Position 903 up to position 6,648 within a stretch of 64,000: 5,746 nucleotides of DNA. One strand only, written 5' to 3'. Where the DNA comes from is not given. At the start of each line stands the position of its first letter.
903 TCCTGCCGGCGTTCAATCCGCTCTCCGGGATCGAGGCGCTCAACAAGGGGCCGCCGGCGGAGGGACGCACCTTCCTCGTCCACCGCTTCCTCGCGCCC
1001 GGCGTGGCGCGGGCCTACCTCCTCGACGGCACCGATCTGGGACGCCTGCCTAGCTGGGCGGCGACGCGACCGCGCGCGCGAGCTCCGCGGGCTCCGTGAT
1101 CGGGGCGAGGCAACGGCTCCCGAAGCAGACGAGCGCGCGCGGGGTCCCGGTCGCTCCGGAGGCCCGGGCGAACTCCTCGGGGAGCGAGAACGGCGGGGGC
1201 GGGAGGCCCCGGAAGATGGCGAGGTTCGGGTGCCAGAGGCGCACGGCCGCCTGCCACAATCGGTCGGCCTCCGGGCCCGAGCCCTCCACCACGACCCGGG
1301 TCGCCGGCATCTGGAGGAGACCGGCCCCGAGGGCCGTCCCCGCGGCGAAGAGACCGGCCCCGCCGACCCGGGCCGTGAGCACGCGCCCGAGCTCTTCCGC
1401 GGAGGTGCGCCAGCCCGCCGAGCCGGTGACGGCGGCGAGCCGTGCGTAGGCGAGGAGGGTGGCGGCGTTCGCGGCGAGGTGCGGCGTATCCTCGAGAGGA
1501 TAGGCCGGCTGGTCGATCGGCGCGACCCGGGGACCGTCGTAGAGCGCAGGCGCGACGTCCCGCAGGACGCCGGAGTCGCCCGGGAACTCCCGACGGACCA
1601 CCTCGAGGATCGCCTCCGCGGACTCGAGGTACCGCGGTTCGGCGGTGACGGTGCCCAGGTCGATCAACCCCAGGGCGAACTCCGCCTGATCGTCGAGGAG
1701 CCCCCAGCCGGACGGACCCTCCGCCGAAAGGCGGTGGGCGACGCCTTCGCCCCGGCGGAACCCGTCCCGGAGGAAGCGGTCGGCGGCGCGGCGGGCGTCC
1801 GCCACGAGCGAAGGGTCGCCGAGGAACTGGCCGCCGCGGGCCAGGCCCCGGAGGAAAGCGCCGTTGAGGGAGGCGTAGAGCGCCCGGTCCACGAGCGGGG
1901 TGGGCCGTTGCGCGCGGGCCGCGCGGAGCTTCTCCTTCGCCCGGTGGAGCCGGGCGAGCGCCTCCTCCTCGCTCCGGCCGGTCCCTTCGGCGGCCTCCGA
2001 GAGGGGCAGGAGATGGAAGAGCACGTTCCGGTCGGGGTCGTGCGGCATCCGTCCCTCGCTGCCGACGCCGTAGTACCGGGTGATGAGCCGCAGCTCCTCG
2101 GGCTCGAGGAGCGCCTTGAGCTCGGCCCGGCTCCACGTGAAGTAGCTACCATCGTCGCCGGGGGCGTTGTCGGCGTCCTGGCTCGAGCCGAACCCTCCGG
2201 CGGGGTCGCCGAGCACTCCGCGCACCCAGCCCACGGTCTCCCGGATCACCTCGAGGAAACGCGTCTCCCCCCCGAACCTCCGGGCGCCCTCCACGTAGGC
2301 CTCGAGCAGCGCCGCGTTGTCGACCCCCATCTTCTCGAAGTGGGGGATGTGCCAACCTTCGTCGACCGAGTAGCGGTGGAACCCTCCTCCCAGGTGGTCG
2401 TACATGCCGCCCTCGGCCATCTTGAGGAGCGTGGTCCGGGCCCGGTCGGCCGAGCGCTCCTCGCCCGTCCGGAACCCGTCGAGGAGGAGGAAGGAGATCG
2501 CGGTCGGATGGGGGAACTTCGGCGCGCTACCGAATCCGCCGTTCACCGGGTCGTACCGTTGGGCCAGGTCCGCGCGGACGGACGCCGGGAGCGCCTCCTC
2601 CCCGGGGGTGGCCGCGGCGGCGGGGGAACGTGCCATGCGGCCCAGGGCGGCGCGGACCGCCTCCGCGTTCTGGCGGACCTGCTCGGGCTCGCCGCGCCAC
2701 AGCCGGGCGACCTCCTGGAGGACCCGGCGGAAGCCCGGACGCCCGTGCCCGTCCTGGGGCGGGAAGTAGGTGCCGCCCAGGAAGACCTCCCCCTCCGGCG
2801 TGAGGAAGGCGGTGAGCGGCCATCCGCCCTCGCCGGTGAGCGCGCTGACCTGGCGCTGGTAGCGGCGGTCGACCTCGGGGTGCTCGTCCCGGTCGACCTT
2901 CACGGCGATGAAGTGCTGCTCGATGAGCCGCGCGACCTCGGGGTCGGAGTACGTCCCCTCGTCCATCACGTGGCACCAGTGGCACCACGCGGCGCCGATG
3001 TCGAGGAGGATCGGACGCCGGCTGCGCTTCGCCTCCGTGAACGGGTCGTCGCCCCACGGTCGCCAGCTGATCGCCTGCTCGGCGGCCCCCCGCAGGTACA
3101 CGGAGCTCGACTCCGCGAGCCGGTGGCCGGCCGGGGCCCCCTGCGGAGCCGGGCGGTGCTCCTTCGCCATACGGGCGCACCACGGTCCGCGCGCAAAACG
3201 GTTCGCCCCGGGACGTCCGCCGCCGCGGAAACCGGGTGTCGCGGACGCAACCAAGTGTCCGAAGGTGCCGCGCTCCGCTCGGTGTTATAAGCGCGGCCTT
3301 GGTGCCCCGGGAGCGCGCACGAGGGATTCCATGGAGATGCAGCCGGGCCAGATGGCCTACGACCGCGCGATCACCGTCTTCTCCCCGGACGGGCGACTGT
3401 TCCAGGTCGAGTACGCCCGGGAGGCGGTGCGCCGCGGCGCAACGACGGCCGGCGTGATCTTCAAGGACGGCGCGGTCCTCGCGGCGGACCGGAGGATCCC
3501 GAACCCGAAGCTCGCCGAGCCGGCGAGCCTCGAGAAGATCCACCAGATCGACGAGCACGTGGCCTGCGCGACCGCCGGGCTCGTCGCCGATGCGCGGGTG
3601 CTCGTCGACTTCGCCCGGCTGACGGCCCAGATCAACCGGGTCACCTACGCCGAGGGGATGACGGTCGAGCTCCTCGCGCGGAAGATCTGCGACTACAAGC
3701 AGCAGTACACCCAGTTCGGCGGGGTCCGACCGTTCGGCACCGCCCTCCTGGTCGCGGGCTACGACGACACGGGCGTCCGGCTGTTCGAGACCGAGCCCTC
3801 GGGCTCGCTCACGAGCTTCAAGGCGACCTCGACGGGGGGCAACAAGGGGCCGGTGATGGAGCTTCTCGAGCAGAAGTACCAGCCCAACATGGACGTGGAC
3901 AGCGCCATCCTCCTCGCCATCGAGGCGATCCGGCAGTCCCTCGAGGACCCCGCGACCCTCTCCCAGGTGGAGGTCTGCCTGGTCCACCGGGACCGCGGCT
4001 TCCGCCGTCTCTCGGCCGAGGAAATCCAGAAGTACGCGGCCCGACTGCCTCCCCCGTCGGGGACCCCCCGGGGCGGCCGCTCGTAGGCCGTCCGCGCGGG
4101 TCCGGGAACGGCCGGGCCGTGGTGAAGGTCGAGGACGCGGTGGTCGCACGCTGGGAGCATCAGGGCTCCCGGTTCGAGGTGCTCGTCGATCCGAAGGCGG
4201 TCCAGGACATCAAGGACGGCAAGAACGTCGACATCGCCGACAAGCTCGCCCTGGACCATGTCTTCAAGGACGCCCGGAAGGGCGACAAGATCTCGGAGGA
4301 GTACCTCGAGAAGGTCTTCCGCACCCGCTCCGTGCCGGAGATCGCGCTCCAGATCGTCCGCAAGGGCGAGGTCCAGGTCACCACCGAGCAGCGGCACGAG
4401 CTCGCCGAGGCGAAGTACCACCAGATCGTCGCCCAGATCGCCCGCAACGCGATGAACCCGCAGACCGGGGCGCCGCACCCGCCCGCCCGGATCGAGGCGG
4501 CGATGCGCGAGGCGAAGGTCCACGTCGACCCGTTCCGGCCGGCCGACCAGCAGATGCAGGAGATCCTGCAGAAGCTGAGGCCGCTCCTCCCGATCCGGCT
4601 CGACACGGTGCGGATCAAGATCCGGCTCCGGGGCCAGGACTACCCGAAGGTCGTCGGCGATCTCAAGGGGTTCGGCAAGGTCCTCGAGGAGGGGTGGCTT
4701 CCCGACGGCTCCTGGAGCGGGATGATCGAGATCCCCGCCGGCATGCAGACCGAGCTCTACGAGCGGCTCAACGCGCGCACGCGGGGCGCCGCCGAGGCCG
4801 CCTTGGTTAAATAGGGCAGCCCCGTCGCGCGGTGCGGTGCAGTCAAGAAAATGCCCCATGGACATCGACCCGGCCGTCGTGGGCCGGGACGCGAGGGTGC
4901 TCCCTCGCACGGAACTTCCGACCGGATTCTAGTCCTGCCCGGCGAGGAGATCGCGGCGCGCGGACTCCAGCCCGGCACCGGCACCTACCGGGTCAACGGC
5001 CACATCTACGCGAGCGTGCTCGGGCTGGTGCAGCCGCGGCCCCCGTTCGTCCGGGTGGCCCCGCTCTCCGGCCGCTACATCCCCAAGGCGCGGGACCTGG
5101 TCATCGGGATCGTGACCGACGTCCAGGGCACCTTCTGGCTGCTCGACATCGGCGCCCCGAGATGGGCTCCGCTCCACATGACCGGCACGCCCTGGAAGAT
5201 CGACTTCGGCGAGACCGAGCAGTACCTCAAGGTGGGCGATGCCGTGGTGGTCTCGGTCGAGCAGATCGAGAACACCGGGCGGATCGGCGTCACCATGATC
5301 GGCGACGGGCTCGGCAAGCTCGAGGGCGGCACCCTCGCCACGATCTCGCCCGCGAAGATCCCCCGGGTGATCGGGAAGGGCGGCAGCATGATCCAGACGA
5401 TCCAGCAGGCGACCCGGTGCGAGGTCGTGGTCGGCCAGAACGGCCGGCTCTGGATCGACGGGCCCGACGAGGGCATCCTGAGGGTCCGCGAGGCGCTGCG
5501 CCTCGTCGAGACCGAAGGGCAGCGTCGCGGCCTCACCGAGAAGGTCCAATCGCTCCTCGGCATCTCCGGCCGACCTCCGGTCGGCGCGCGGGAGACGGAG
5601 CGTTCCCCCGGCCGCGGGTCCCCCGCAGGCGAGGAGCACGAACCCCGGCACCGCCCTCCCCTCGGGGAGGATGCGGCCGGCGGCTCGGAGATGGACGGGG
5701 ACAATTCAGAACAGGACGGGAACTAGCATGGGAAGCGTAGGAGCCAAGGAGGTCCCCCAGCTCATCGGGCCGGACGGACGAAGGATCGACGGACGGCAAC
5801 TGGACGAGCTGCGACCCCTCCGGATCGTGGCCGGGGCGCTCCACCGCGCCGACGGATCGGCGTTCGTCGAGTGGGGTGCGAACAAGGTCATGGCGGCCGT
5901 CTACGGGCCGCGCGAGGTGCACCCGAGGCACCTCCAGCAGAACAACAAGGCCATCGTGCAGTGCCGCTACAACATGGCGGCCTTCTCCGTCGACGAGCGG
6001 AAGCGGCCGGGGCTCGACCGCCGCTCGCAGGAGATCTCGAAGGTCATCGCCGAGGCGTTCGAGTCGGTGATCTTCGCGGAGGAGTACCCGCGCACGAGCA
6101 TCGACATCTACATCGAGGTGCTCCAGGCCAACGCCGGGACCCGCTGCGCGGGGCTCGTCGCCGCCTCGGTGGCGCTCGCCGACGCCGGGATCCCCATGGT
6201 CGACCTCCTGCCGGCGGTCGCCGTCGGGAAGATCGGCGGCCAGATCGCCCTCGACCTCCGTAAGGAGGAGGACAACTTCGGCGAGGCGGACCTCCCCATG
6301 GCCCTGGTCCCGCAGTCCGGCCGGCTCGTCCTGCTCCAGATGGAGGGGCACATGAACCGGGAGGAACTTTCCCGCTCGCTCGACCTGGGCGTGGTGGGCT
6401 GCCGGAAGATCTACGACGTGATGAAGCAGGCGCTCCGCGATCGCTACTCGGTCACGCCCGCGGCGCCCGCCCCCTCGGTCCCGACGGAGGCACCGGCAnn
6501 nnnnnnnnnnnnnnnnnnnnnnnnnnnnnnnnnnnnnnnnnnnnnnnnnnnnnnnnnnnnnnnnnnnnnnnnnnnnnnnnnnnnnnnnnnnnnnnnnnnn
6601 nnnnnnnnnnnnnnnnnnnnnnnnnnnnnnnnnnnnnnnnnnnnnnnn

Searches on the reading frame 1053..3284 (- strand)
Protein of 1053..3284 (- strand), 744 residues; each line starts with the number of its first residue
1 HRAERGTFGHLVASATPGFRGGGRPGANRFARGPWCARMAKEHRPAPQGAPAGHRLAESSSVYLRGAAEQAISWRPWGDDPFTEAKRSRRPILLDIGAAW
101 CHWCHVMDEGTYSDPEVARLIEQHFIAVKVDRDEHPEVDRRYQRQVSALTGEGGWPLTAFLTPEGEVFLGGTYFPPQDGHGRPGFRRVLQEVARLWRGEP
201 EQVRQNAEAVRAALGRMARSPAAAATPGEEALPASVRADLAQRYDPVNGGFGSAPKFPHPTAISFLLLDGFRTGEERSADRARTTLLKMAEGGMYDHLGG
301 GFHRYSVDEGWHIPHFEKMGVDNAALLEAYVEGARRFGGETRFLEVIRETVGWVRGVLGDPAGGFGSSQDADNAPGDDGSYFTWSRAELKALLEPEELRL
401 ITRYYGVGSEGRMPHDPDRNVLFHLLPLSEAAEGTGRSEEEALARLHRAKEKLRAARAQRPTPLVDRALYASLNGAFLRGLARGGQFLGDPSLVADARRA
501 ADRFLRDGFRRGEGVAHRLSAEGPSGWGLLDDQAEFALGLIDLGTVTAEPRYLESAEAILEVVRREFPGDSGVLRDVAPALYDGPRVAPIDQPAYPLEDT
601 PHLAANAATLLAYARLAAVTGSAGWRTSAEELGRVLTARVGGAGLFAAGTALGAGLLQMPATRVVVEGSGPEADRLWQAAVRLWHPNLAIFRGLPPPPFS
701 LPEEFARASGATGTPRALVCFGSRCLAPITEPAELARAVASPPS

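Call 11: search_protein_families(library=pfam, proteins=[window:1053-3284:-], max_evalue=0.001)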
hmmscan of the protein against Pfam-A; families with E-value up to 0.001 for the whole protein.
window:1053-3284:- (744 aa): 2 families
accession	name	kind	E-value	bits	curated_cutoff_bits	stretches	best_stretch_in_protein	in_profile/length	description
PF03190.21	Thioredox_DsbH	-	7.5e-61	205.3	27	1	55-214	3-162/163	Protein of unknown function, DUF255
PF13899.12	Thioredoxin_7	-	3.9e-13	49.8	27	1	74-163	2-83/83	Thioredoxin-like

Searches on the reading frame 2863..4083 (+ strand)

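Call 11: search_protein_families(library=pfam, proteins=[window:2863-4083:+], max_evalue=0.001)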
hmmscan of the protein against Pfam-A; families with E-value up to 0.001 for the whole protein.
window:2863-4083:+ (407 aa): 2 families
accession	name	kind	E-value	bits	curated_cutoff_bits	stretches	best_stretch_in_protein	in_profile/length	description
PF00227.31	Proteasome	-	3.1e-55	187.2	22.4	1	189-373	1-188/189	Proteasome subunit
PF10584.14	Proteasome_A_N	-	2.3e-14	53.2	27.7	1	166-188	1-23/23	Proteasome subunit A N-terminal signature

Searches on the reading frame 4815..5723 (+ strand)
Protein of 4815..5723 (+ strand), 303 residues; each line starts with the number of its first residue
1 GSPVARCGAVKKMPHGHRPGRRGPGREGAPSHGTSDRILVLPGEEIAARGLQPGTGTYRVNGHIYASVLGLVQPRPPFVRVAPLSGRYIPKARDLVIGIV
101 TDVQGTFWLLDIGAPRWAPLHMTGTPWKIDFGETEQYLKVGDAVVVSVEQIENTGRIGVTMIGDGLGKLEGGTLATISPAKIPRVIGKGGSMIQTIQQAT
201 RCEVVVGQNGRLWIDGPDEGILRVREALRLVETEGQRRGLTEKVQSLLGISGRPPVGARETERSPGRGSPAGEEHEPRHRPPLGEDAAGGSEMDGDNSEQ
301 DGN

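Call 11: search_protein_families(library=pfam, proteins=[window:4815-5723:+], max_evalue=0.001)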
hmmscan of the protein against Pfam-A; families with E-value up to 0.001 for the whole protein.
window:4815-5723:+ (303 aa): 7 families
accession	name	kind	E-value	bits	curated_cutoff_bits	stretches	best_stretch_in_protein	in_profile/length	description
PF15985.11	KH_6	-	1e-09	39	27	1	172-219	1-46/47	KH domain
PF22625.2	ECR1_N_2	-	3.6e-08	33.5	27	1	37-84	1-50/51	Exosome RNA binding protein RRP4 N-terminal domain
PF14382.12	ECR1_N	-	4.1e-08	33.3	27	1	39-73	1-36/38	Exosome complex exonuclease RRP4 N-terminal region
PF00013.35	KH_1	-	6.3e-08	32.7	21.5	1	177-225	6-61/66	KH domain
PF21266.3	RRP4_S1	-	1.4e-06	28.9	27.3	1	87-123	1-37/73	RRP4, S1 domain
PF07650.23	KH_2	-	0.00012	22.3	22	1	173-208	27-62/78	KH domain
PF21262.3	RRP40_S1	-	0.0007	19.9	27.1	0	88-122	1-35/83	Exosome complex component RRP40, S1 domain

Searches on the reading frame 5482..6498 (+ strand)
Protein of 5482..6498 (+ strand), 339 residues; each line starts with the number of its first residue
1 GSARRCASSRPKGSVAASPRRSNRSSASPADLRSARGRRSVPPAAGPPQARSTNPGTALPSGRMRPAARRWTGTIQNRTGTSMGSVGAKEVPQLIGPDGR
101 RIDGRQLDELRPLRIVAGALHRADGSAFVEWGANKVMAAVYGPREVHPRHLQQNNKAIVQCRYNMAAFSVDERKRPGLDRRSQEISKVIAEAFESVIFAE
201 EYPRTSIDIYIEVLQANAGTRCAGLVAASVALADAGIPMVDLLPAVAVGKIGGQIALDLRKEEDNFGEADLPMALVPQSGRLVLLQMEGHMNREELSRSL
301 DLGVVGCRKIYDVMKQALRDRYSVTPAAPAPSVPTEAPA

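Call 11: search_protein_families(library=pfam, proteins=[window:5482-6498:+], max_evalue=0.001)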
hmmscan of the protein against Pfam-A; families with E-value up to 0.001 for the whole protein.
window:5482-6498:+ (339 aa): 2 families
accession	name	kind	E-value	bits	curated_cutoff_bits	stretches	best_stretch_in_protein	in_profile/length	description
PF01138.27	RNase_PH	-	1.6e-33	116.3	25.5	1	109-238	1-130/130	3' exoribonuclease family, domain 1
PF03725.20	RNase_PH_C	-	7.9e-09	35.8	20.8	1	245-304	5-65/67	3' exoribonuclease family, domain 2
